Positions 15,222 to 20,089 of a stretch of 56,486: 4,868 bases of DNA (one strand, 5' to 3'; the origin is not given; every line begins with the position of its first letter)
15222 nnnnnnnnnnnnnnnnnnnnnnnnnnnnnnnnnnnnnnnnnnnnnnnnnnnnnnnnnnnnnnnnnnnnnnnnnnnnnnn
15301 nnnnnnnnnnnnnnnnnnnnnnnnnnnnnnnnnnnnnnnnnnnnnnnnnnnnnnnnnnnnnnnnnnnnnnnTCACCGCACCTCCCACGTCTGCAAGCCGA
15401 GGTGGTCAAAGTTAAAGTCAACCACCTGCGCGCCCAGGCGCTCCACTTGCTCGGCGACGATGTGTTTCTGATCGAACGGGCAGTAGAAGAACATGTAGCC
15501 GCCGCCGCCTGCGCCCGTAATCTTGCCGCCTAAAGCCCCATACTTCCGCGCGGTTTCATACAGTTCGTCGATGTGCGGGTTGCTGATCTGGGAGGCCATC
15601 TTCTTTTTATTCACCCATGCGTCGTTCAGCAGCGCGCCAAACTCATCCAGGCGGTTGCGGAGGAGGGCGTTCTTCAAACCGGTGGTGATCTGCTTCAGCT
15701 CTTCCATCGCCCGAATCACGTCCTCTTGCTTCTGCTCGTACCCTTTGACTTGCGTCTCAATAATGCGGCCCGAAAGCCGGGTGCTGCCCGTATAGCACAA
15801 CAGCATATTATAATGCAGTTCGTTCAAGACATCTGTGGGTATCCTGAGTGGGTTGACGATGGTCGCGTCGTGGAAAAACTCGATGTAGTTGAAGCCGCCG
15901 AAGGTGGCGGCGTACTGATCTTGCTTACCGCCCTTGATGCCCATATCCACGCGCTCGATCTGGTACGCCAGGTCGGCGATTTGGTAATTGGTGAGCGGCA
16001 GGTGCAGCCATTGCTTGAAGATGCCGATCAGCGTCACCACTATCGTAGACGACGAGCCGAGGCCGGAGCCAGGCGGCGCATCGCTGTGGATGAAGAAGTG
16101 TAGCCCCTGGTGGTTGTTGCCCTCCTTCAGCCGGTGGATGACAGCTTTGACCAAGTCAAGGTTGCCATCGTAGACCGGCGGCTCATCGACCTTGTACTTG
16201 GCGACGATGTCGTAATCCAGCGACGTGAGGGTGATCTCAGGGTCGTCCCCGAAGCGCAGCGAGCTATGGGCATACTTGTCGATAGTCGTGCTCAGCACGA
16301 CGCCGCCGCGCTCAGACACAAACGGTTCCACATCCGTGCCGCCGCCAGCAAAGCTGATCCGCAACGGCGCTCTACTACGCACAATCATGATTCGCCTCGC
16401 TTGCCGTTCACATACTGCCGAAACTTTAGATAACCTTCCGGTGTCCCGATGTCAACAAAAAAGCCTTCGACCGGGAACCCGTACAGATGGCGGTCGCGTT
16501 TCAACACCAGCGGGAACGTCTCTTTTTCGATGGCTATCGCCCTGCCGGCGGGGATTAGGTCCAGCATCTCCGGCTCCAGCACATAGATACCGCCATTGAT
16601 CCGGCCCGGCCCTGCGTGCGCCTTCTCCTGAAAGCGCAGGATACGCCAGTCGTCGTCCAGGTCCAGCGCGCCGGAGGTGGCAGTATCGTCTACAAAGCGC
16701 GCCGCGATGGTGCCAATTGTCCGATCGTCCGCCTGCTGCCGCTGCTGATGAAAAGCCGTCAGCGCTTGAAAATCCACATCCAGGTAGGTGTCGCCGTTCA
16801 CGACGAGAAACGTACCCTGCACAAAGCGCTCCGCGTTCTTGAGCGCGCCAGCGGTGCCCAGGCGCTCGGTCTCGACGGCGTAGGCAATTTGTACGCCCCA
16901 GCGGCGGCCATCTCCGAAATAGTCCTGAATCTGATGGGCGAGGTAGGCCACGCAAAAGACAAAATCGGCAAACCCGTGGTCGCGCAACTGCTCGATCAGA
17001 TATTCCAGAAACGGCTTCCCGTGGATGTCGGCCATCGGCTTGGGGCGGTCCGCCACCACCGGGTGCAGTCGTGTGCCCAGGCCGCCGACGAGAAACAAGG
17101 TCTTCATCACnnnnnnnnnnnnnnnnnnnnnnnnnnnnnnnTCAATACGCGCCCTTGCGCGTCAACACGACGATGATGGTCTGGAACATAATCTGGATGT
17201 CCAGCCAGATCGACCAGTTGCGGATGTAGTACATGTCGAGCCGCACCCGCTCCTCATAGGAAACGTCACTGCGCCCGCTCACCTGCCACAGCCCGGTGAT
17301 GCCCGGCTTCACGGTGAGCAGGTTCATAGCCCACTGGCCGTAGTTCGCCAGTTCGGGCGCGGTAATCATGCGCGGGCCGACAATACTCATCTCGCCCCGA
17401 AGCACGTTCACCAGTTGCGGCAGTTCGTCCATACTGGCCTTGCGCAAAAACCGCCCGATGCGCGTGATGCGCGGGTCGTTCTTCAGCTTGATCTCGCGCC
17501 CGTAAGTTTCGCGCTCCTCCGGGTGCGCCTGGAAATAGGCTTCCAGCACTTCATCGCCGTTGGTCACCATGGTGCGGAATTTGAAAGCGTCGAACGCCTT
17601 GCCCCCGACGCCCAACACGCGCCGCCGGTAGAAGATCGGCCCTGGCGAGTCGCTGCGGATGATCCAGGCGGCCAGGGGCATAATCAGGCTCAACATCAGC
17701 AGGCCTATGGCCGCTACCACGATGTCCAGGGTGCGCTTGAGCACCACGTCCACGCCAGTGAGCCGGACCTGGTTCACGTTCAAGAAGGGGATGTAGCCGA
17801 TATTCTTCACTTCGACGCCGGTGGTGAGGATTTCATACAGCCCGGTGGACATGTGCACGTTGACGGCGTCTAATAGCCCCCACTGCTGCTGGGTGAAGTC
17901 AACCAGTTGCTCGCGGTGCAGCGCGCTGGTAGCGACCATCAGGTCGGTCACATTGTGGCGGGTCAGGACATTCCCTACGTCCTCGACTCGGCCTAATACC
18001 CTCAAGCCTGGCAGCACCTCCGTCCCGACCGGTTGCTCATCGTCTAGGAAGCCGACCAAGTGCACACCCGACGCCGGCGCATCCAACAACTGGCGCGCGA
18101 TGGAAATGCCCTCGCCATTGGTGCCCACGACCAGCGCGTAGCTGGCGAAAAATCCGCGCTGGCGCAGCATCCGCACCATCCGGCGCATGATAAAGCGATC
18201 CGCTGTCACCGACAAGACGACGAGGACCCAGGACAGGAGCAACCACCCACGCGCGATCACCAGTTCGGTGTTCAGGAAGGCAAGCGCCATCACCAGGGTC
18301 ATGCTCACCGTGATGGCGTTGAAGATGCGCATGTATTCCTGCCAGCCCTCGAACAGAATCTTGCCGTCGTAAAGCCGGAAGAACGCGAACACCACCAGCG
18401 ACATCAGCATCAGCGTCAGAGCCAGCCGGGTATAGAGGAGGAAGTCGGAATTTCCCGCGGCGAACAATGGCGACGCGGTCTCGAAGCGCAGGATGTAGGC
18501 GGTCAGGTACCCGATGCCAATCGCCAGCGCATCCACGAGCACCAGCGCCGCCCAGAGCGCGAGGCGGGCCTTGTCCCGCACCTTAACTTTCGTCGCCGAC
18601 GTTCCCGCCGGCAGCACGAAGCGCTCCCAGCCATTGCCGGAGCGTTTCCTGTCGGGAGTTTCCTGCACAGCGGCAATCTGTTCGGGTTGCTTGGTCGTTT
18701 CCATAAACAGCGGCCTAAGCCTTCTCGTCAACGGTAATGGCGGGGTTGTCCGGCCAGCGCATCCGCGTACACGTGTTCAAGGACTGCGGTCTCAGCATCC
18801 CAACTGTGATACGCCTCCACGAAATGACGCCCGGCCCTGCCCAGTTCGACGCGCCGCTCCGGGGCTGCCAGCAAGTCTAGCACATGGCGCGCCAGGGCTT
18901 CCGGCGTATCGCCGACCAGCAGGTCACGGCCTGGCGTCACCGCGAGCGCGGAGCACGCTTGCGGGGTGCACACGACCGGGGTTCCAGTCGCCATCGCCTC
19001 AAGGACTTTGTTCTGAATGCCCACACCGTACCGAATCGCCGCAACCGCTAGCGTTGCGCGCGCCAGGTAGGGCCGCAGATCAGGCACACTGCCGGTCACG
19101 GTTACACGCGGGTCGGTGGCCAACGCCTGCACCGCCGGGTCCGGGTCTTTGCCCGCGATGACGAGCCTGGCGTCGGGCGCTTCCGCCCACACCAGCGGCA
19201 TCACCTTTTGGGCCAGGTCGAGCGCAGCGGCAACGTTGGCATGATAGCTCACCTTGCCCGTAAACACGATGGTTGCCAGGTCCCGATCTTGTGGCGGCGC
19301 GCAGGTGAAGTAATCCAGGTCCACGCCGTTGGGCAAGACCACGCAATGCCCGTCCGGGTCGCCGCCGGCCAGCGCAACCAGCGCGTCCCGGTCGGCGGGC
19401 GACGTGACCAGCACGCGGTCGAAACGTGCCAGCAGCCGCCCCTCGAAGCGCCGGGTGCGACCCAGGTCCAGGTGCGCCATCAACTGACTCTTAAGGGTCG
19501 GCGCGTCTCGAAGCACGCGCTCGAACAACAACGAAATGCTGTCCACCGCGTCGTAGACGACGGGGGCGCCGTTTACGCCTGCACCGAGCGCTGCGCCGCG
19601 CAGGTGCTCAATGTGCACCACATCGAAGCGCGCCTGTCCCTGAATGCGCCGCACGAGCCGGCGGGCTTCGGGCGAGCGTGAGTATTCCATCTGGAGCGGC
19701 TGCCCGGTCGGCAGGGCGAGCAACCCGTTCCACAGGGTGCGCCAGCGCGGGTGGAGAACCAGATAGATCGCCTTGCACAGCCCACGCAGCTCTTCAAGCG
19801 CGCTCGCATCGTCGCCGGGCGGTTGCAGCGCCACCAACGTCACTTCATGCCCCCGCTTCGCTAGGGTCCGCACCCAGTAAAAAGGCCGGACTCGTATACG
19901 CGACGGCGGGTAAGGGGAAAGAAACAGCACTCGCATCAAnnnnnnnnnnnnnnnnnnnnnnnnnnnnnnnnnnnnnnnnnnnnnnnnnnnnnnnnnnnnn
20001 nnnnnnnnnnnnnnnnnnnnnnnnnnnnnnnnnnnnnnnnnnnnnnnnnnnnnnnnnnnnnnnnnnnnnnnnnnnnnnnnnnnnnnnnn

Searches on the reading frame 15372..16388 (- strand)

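Call 48: search_protein_families(library=pfam, proteins=[window:15372-16388:-], max_evalue=0.00001)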
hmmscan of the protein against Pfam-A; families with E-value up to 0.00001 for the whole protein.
window:15372-16388:- (338 aa): 2 families
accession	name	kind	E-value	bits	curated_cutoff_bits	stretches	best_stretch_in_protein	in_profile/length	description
PF00288.32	GHMP_kinases_N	-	4.1e-20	72.2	22.3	1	79-165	2-87/87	GHMP kinases N terminal domain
PF08544.19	GHMP_kinases_C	-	1.1e-13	51.8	21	1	241-318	4-82/85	GHMP kinases C terminal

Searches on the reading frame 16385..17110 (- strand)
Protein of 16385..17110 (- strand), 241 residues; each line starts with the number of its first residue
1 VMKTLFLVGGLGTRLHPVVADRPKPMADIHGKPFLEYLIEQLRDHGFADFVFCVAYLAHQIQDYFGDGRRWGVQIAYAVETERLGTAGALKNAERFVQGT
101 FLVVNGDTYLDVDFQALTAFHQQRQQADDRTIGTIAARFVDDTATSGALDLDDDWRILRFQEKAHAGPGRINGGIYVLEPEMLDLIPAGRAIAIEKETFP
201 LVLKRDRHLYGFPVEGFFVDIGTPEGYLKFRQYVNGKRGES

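Call 48: search_protein_families(library=pfam, proteins=[window:16385-17110:-], max_evalue=0.00001)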
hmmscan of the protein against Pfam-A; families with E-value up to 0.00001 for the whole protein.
window:16385-17110:- (241 aa): 2 families
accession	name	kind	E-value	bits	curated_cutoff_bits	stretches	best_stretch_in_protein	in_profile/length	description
PF00483.29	NTP_transferase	-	4.6e-36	125.1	21.2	1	4-232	2-240/245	Nucleotidyl transferase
PF12804.13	NTP_transf_3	-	6.7e-09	36.6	27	1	5-129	2-116/160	MobA-like NTP transferase domain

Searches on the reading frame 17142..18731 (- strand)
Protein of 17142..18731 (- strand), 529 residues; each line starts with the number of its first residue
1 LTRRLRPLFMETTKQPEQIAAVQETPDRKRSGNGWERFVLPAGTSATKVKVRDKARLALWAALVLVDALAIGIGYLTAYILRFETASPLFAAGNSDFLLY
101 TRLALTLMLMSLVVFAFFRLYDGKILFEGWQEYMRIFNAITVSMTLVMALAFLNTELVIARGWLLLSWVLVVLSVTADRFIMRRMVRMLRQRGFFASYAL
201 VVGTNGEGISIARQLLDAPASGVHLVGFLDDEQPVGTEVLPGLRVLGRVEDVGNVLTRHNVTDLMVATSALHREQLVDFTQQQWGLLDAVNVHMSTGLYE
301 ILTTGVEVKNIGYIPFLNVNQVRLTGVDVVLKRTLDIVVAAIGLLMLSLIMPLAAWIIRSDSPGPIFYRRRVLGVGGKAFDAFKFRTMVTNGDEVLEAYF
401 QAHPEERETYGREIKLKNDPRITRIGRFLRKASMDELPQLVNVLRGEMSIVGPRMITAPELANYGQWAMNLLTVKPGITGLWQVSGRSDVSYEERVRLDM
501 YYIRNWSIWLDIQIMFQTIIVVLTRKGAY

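Call 48: search_protein_families(library=pfam, proteins=[window:17142-18731:-], max_evalue=0.00001)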
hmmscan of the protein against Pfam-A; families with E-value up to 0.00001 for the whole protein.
window:17142-18731:- (529 aa): 2 families
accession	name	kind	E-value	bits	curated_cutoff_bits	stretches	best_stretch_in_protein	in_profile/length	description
PF02397.22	Bac_transf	-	3.3e-63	212.9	27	1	332-523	1-178/179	Bacterial sugar transferase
PF13727.12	CoA_binding_3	-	9e-15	55.6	25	1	120-284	5-165/175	CoA-binding domain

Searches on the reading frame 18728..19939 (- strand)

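Call 48: search_protein_families(library=pfam, proteins=[window:18728-19939:-], max_evalue=0.00001)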
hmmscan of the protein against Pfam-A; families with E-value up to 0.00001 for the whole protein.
window:18728-19939:- (403 aa): 5 families
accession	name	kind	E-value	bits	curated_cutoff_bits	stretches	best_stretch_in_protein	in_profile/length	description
PF13692.12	Glyco_trans_1_4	-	7.4e-27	94.8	27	1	223-358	3-141/142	Glycosyl transferases group 1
PF13439.12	Glyco_transf_4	-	6.2e-16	59.3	28.5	1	23-209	12-169/170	Glycosyltransferase Family 4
PF13524.12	Glyco_trans_1_2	-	4.4e-15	56.3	25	1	252-382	10-137/144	Glycosyl transferase-like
PF13579.12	Glyco_trans_4_4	-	2.9e-14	54.1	29.7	1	22-205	10-158/158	Glycosyl transferase 4-like domain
PF00534.26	Glycos_transf_1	-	9.2e-14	51.8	26.4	1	222-372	16-171/172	Glycosyl transferases group 1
